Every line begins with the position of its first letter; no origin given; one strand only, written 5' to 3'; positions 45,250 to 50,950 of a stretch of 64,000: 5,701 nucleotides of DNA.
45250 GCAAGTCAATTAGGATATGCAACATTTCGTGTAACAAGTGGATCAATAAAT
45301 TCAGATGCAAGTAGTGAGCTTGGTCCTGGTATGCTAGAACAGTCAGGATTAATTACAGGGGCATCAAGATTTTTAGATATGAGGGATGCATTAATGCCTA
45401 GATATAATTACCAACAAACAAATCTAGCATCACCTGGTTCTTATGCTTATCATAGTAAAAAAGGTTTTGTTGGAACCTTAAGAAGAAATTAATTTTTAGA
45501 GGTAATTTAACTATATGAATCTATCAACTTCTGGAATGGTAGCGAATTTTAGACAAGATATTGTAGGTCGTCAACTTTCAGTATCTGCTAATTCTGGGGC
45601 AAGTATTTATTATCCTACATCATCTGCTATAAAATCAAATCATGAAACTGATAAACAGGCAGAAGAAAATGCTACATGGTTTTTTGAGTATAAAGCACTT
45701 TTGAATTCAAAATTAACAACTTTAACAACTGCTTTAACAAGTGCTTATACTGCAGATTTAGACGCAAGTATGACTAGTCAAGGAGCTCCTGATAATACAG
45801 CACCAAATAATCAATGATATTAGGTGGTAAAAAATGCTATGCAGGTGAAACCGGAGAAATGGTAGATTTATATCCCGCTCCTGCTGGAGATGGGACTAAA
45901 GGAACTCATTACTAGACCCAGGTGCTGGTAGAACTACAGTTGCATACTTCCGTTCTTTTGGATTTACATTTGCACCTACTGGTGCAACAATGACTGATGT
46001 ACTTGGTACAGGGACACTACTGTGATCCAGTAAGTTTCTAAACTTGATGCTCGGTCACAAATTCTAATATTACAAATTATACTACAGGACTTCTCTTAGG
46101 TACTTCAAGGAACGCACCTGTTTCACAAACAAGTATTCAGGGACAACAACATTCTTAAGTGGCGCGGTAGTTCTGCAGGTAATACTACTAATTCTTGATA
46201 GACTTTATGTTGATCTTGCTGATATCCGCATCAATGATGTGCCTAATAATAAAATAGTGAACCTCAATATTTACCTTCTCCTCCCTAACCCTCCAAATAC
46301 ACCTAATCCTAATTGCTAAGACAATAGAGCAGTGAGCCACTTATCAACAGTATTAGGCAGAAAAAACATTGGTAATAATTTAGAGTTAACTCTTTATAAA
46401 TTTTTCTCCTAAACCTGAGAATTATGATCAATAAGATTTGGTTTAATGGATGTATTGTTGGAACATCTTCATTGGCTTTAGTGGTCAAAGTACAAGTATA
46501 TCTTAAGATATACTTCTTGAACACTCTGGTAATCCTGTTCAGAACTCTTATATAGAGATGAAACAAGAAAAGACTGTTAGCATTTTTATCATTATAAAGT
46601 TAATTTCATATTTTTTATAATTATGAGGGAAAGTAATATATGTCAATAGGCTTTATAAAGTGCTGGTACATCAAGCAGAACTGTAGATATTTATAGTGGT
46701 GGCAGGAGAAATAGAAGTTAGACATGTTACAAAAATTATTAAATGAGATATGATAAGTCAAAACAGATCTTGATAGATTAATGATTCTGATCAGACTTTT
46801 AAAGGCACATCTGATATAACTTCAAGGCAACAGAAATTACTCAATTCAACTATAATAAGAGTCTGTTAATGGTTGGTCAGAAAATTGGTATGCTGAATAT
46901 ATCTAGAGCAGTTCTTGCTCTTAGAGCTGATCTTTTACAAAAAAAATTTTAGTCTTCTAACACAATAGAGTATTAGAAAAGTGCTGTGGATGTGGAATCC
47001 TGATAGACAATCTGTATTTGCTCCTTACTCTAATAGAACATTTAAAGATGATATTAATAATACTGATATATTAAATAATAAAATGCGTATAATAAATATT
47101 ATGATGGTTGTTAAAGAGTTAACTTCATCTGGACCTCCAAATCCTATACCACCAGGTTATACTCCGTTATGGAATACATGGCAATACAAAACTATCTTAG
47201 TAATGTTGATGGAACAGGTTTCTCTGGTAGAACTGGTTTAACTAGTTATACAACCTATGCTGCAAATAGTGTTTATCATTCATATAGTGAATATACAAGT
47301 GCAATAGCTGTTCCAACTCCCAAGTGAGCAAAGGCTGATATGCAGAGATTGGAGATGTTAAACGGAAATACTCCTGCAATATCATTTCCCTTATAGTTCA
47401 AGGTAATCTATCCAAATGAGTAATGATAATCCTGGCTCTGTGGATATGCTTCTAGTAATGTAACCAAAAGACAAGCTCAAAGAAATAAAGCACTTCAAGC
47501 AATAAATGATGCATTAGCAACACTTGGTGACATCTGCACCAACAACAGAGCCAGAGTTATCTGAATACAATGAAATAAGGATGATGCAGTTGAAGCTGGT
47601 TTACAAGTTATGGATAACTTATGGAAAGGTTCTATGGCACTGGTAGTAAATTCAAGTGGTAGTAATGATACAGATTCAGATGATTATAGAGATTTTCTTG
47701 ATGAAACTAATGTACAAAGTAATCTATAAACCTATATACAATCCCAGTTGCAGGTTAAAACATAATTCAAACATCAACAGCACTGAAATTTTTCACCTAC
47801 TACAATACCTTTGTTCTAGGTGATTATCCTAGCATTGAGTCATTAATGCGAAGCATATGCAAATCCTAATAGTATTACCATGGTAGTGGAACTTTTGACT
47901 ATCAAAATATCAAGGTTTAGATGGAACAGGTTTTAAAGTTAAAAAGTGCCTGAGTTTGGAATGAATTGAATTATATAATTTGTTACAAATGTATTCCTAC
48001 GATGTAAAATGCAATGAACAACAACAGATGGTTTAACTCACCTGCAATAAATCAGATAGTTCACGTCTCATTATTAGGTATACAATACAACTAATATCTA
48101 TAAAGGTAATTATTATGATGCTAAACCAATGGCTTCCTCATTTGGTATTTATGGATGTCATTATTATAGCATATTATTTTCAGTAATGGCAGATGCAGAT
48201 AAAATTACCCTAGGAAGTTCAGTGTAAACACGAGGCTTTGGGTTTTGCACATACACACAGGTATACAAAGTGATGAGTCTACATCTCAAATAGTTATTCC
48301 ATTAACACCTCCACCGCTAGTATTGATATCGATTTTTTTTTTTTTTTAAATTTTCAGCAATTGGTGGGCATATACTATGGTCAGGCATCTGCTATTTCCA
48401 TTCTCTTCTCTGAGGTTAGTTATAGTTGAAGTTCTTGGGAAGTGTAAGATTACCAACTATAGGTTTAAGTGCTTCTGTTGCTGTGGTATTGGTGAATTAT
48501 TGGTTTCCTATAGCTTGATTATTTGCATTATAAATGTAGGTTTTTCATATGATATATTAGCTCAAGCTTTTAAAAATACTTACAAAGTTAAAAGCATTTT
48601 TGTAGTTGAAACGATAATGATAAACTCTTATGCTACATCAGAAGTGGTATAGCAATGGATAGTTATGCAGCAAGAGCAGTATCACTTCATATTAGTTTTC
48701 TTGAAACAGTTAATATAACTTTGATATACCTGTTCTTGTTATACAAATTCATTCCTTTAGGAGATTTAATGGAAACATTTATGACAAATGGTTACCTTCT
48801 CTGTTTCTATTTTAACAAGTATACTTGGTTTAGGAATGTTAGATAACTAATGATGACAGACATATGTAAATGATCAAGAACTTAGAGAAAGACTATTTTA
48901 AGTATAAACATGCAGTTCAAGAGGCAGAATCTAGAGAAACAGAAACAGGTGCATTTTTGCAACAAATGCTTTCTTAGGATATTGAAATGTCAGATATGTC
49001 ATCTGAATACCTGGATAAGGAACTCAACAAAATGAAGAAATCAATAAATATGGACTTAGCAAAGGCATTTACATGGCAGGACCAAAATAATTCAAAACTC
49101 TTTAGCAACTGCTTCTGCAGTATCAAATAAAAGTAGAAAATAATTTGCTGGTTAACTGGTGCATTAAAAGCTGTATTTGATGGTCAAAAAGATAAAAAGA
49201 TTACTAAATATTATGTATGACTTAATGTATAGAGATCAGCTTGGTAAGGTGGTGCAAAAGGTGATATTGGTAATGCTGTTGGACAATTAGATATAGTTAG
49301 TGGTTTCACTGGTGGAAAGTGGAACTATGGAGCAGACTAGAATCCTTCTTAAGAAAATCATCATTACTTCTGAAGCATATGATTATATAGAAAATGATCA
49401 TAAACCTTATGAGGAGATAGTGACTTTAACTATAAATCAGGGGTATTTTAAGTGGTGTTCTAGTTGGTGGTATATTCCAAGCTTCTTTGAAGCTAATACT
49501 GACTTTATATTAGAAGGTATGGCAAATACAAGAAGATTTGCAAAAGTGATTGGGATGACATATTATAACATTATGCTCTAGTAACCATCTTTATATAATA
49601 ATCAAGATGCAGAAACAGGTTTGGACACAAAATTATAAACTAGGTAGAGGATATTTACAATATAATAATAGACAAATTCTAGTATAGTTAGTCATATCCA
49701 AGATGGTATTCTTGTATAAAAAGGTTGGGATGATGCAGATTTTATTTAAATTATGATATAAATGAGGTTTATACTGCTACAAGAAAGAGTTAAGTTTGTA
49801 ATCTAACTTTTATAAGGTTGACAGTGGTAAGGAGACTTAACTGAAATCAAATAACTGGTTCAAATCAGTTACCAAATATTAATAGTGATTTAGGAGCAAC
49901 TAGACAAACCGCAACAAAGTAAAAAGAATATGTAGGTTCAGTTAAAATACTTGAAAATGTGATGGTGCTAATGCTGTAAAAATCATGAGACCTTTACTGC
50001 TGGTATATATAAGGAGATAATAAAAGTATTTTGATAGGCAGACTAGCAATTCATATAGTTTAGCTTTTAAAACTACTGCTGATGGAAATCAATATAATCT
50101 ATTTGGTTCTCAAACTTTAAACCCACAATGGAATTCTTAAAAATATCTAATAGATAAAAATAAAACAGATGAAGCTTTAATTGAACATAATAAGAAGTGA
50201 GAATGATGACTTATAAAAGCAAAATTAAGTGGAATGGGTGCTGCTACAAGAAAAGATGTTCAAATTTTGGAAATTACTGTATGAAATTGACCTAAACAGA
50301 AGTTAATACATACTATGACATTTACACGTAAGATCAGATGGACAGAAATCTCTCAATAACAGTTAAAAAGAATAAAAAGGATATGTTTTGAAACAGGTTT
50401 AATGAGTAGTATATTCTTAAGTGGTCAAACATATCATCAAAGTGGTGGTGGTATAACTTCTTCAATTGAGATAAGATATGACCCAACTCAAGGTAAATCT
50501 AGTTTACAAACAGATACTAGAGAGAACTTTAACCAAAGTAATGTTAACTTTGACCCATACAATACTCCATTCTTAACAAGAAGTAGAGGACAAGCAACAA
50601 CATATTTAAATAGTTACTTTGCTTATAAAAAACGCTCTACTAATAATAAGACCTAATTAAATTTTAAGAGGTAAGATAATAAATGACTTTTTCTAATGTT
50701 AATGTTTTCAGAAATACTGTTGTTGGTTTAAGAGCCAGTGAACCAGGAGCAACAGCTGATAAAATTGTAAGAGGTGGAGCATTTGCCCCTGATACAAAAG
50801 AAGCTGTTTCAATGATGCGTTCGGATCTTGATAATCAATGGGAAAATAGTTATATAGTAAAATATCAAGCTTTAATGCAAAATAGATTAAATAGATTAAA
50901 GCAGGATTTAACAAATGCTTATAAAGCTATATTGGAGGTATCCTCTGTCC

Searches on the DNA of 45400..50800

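Call 70: search_rna_families(source=window, start=45400, end=50800, threshold=evalue, max_evalue=0.1)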
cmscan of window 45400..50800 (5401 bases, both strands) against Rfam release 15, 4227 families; matches with E-value up to 0.1: 0.
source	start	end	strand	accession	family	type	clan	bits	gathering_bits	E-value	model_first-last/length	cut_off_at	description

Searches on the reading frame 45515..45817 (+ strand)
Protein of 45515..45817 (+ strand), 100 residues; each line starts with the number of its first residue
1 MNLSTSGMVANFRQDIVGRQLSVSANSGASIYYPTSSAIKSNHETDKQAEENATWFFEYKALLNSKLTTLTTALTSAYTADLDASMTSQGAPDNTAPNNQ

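Call 10: search_protein_families(library=pfam, proteins=[window:45515-45817:+], max_evalue=0.1)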
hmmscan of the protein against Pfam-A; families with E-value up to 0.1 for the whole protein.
window:45515-45817:+ (100 aa): 0 families

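Call 29: list_cluster_members(proteins=[window:45515-45817:+, window:50402-50656:+, window:49300-49581:+, window:48377-48652:+, window:46981-47241:+, window:48655-48846:+, window:47169-47327:+, window:44842-45492:+, window:53830-54384:+, window:44303-44812:+])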
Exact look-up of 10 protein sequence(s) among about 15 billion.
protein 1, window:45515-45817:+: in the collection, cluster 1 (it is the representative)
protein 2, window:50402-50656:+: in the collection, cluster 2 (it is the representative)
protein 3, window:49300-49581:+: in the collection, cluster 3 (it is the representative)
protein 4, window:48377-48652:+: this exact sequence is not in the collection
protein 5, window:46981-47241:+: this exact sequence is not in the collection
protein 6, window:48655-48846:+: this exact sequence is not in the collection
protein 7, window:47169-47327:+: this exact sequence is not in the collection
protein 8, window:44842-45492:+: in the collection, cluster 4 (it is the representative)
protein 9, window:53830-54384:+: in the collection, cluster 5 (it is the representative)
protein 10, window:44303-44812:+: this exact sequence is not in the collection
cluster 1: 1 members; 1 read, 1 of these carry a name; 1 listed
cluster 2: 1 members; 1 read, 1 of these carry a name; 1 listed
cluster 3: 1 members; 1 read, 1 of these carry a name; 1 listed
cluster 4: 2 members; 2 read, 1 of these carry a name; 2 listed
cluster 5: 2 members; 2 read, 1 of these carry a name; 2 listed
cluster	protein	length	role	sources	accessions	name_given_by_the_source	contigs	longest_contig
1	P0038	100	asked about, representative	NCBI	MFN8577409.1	MAG: hypothetical protein U0354_11170 [Candidatus Sericytochromatia bacterium]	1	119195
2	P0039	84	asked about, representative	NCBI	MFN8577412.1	MAG: hypothetical protein U0354_11185 [Candidatus Sericytochromatia bacterium]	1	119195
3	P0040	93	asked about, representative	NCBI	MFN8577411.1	MAG: hypothetical protein U0354_11180 [Candidatus Sericytochromatia bacterium]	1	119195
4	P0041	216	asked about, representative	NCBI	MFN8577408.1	MAG: hypothetical protein U0354_11165 [Candidatus Sericytochromatia bacterium]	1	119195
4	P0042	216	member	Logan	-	-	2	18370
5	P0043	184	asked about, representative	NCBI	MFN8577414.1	MAG: hypothetical protein U0354_11195 [Candidatus Sericytochromatia bacterium]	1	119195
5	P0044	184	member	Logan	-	-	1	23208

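Call 30: find_encoding_contigs(protein=P0042, flank=10000, max_places=5)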
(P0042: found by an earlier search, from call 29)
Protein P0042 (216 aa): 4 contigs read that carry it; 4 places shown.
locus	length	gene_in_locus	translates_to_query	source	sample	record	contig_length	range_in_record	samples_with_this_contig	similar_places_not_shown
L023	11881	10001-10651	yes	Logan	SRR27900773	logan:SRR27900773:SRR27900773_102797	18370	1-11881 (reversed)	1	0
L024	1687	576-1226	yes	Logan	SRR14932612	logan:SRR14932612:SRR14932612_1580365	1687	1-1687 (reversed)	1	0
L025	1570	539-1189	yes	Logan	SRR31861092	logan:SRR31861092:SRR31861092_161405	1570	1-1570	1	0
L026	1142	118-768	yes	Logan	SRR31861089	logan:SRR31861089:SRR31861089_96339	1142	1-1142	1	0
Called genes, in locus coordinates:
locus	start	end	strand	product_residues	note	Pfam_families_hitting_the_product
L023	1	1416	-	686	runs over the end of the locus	PF01145:Band_7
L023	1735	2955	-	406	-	PF01734:Patatin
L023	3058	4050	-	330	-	PF01073:3Beta_HSD, PF01370:Epimerase, PF02719:Polysacc_synt_2, PF04321:RmlD_sub_bind, PF05368:NmrA, PF13460:NAD_binding_10, PF16363:GDP_Man_Dehyd, PF07993:NAD_binding_4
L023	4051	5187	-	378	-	PF02655:ATP-grasp_3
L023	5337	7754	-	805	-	PF13173:AAA_14 (faint), PF13521:AAA_28 (faint), PF13401:AAA_22 (faint), PF24883:NPHP3_N (faint), PF20720:nSTAND3 (faint), PF06068:TIP49 (faint), PF00004:AAA, PF00004:AAA, +6 more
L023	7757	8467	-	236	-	-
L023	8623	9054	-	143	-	-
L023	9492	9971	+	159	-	-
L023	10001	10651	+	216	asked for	-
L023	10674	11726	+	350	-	-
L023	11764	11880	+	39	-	?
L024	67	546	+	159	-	-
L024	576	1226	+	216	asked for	-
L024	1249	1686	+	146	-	?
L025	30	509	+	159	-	-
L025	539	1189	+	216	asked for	-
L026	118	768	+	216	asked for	-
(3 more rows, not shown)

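Call 47: search_protein_families(library=pfam, proteins=[P0058], max_evalue=1)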
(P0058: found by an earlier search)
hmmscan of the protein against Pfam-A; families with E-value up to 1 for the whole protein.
P0058 (350 aa): 0 families

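Call 72: search_protein_families(library=ncbifam, proteins=[P0058], max_evalue=0.01)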
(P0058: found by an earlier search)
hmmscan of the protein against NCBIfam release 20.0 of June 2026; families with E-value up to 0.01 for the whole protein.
P0058 (350 aa): 0 families

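Call 73: search_protein_families(library=phrogs, proteins=[P0058], max_evalue=0.01)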
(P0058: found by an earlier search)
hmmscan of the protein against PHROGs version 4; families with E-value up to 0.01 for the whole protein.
P0058 (350 aa): 0 families
